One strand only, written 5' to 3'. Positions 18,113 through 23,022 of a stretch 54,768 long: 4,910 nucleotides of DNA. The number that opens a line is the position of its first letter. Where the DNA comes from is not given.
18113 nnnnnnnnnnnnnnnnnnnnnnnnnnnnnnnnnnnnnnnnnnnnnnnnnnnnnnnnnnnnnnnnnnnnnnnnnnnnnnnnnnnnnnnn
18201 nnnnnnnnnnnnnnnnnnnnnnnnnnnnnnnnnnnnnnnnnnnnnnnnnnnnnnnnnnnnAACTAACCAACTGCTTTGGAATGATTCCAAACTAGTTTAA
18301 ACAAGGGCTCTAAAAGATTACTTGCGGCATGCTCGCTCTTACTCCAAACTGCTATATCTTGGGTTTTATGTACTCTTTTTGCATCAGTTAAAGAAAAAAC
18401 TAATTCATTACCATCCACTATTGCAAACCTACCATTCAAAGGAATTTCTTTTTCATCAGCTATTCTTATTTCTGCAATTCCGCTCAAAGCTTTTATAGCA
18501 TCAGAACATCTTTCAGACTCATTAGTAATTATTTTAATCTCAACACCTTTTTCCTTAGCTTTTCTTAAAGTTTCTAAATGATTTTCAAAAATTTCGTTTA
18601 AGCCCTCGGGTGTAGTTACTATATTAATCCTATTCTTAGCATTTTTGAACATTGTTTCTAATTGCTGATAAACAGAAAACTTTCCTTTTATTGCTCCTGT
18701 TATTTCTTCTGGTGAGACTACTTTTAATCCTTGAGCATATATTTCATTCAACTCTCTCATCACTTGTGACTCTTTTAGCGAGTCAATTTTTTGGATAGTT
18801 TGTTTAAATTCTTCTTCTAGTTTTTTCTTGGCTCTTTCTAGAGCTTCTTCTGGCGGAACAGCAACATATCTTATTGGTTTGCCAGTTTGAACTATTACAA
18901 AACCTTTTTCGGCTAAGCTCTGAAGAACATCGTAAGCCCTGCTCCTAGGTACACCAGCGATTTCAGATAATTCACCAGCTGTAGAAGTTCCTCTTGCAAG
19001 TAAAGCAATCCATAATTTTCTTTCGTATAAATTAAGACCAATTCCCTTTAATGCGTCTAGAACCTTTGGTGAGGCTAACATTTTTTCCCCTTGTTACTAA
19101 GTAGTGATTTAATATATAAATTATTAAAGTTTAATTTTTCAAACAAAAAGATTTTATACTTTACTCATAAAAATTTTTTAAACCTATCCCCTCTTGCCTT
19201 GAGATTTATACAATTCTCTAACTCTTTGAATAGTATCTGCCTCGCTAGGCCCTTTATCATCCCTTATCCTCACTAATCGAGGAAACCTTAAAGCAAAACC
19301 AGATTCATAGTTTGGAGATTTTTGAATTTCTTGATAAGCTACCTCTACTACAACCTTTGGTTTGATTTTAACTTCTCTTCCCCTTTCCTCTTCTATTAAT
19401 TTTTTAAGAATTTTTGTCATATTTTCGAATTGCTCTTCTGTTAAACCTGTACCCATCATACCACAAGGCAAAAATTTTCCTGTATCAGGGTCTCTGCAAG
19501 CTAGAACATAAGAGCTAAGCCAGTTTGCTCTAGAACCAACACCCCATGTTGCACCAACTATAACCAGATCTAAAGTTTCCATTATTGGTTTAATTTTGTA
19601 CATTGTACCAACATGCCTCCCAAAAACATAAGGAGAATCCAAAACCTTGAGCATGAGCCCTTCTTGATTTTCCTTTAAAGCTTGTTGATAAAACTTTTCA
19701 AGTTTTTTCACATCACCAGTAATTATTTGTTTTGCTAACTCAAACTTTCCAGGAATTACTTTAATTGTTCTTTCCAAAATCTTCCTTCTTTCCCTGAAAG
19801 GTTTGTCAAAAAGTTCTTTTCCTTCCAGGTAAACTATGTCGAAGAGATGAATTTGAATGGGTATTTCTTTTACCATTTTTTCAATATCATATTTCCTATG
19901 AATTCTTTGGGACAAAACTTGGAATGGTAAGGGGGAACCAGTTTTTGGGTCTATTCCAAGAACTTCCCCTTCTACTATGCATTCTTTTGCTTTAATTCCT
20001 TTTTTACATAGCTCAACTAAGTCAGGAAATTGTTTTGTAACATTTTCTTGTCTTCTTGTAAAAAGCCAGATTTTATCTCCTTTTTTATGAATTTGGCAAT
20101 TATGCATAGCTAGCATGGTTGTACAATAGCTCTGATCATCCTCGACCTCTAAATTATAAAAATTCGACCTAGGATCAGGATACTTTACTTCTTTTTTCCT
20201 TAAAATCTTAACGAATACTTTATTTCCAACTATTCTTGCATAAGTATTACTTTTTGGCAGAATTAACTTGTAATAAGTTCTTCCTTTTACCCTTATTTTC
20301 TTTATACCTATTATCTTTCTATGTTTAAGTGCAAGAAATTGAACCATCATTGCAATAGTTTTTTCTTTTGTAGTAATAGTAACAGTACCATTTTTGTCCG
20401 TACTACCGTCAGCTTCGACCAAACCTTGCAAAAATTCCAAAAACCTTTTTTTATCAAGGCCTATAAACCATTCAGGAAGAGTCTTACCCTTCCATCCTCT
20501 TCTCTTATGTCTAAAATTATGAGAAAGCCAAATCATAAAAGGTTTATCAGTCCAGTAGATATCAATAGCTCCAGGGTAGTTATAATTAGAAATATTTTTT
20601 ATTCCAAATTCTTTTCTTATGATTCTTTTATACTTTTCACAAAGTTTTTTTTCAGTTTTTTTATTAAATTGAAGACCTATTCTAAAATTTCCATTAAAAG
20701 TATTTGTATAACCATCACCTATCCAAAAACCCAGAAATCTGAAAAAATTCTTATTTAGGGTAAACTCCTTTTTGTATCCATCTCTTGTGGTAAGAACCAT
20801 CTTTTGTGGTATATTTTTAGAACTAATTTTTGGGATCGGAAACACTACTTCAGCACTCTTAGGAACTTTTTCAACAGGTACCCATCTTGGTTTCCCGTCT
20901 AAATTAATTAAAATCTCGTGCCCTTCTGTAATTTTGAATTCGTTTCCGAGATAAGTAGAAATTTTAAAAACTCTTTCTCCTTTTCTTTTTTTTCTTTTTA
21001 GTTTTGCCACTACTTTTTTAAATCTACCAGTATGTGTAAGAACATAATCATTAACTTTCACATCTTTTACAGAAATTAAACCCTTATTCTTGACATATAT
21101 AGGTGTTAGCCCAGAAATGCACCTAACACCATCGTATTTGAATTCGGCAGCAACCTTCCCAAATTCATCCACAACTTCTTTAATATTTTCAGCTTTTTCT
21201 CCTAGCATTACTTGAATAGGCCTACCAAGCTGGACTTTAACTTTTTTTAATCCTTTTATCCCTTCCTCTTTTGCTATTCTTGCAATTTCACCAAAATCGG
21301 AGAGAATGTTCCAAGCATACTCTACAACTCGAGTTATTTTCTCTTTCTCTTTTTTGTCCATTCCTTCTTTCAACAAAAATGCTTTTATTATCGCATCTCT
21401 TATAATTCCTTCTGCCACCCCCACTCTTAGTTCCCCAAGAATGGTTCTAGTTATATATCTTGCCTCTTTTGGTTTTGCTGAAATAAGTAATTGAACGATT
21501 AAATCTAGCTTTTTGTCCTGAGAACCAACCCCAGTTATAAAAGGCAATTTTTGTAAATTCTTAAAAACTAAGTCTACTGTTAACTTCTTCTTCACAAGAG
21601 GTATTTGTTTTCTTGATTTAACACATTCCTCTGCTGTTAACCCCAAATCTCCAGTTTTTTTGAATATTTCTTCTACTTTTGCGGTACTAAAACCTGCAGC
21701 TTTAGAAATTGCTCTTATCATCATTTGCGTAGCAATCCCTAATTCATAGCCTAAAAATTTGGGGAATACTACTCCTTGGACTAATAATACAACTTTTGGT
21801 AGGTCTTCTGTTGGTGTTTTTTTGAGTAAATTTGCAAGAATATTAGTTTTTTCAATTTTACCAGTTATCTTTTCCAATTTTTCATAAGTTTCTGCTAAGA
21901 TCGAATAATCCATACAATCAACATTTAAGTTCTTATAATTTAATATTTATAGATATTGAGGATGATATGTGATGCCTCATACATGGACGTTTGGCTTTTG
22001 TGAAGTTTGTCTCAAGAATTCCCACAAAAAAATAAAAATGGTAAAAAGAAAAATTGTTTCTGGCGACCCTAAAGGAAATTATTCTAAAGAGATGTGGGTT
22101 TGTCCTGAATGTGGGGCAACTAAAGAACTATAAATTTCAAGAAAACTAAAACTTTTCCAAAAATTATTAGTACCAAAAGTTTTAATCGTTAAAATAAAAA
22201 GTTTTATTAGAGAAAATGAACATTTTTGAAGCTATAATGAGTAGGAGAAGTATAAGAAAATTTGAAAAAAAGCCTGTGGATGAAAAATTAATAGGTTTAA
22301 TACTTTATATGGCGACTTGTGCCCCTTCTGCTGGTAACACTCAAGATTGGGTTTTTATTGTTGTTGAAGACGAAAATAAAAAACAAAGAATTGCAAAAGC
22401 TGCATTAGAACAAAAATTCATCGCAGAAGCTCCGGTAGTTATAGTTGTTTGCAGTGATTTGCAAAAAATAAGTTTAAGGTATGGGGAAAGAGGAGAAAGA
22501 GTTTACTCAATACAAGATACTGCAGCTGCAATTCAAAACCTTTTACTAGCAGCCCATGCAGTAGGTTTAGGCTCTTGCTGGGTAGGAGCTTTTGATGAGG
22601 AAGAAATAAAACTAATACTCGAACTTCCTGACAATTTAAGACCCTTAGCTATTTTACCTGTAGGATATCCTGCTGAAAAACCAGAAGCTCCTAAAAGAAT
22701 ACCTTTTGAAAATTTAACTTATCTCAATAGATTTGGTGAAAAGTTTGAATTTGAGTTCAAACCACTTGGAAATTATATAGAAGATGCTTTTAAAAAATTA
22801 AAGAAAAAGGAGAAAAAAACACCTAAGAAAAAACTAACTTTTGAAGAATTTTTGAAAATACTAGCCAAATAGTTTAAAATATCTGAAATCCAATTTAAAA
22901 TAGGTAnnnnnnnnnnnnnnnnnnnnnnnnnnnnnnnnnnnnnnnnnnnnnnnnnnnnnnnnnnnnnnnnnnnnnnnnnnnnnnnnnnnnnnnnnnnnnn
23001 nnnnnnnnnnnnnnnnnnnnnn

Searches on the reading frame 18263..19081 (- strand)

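Call 15: search_protein_families(library=pfam, proteins=[window:18263-19081:-])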
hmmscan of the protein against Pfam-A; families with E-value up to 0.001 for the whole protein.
window:18263-19081:- (272 aa): 3 families
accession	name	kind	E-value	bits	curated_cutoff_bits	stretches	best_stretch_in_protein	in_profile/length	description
PF01978.25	TrmB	-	2e-22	79.2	25.6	1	11-78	1-68/68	Sugar-specific transcriptional regulator TrmB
PF11495.14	Regulator_TrmB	-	2.6e-09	37.1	22.2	1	131-271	5-135/233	Archaeal transcriptional regulator TrmB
PF09339.16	HTH_IclR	-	5.2e-05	23.4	22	1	29-62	13-48/52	IclR helix-turn-helix domain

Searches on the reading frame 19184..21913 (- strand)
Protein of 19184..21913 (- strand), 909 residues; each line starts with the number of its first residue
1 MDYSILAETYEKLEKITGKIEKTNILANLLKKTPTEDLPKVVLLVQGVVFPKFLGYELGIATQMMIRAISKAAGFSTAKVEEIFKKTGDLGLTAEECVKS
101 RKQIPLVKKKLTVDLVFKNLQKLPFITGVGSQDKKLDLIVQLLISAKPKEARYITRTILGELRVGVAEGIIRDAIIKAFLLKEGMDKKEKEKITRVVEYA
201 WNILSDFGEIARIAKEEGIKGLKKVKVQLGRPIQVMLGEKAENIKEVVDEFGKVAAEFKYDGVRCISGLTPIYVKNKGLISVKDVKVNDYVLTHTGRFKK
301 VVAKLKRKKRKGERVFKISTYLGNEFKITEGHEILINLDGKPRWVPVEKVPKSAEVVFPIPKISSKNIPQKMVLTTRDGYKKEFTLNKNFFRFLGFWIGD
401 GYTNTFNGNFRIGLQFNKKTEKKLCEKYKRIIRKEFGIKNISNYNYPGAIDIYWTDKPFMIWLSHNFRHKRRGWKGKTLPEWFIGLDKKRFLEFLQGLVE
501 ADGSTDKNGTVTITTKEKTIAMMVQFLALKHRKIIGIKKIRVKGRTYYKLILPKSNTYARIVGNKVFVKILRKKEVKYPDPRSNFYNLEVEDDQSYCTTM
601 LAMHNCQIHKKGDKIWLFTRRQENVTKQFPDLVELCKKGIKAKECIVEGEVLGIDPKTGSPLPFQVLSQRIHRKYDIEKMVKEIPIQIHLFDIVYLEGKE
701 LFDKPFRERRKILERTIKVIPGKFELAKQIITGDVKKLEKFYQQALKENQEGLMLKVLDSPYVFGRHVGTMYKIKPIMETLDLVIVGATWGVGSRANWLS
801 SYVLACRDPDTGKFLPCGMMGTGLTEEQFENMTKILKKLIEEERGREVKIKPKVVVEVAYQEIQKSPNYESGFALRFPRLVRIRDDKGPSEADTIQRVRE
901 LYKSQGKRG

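Call 15: search_protein_families(library=pfam, proteins=[window:19184-21913:-])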
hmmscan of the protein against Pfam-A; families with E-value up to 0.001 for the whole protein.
window:19184-21913:- (909 aa): 5 families
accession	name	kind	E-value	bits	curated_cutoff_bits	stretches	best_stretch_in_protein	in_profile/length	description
PF01068.26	DNA_ligase_A_M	-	2e-51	175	26.2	1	607-775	34-204/204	ATP dependent DNA ligase domain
PF04675.19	DNA_ligase_A_N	-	2.5e-42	145.5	24.6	1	3-175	2-173/174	DNA ligase N terminus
PF04679.21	DNA_ligase_A_C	-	1.6e-17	64.1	27.5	1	795-887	1-94/94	ATP dependent DNA ligase C terminal region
PF14528.11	LAGLIDADG_3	-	4.1e-10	40.2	22.5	1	493-569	5-76/82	LAGLIDADG-like domain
PF14890.11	Intein_splicing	-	1.1e-06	29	35.8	1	288-605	24-155/155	Intein splicing domain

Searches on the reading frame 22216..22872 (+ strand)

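Call 15: search_protein_families(library=pfam, proteins=[window:22216-22872:+])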
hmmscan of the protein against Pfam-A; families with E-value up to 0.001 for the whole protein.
window:22216-22872:+ (218 aa): 2 families
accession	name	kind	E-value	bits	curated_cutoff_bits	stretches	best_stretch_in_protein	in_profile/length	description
PF00881.29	Nitroreductase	-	6.5e-38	131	23.5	2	65-151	83-167/167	Nitroreductase family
PF14512.11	TM1586_NiRdase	-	1.5e-16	61.1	27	1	107-172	89-153/215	Putative TM nitroreductase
